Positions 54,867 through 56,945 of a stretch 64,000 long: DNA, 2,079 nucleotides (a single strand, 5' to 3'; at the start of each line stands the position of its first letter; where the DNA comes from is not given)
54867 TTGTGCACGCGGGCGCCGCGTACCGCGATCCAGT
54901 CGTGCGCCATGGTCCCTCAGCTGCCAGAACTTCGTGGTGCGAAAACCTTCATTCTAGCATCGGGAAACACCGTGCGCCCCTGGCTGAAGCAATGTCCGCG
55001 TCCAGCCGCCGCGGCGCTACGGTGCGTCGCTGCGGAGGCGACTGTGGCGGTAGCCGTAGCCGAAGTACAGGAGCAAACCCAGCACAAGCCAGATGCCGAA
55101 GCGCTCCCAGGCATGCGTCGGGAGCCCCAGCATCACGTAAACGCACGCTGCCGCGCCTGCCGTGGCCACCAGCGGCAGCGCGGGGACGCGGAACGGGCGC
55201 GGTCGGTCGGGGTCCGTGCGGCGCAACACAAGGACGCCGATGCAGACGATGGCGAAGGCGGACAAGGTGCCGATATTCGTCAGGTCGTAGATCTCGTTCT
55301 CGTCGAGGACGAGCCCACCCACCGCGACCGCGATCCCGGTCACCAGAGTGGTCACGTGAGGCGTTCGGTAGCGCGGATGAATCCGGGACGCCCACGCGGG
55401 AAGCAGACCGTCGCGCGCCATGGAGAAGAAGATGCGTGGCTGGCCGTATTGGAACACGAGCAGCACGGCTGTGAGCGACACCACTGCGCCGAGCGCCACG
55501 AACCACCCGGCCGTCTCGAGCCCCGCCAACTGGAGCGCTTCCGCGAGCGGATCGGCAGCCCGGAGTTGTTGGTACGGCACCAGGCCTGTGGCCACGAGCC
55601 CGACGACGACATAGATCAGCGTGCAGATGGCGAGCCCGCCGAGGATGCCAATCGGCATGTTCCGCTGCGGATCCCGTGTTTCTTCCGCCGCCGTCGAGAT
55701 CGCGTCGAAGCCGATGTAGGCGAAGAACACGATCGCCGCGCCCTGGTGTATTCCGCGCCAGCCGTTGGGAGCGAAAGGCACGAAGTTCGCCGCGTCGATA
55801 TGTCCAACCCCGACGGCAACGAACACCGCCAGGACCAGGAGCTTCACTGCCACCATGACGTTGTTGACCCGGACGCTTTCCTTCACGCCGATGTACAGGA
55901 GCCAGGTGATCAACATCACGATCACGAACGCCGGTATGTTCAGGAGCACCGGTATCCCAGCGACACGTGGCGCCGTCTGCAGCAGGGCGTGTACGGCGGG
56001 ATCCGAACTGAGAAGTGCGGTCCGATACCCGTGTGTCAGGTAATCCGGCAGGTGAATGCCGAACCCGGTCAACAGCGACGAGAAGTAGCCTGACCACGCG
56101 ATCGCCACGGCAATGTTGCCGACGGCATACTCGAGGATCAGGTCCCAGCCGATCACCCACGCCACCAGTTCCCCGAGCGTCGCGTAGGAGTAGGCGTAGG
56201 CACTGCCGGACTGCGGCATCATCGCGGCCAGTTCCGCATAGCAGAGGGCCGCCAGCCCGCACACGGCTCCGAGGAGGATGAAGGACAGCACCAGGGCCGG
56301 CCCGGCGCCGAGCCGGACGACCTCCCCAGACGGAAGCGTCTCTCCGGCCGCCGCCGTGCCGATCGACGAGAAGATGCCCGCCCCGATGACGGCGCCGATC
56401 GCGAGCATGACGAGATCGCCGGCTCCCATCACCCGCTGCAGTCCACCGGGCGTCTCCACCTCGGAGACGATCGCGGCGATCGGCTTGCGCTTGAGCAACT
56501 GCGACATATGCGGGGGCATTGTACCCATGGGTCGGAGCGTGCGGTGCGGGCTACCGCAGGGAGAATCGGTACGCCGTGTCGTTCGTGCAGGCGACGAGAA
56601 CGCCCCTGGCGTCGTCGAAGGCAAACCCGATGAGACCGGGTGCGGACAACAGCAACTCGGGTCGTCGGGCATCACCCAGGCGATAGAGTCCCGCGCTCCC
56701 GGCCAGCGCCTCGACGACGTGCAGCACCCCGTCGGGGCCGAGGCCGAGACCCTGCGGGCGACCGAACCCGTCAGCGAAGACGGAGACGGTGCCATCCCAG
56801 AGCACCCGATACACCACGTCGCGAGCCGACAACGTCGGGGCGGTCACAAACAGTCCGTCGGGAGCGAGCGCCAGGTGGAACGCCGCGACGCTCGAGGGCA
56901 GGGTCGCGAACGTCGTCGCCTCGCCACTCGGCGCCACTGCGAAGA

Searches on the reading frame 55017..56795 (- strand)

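Call 45: search_protein_families(library=pfam, proteins=[window:55017-56795:-], max_evalue=0.001)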
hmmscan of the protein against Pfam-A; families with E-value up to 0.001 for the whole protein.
window:55017-56795:- (592 aa): 4 families
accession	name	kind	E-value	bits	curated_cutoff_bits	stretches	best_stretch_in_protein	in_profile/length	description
PF13520.12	AA_permease_2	-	7.1e-54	183.8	27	1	128-555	6-401/427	Amino acid permease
PF00324.27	AA_permease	-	4.4e-40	138.2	24.6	1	128-556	2-418/470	Amino acid permease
PF13906.12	AA_permease_C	-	2.5e-12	47.1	27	1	535-585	1-51/51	C-terminus of AA_permease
PF03845.19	Spore_permease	-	9.2e-05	21.9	23.4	1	283-404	108-232/321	Spore germination protein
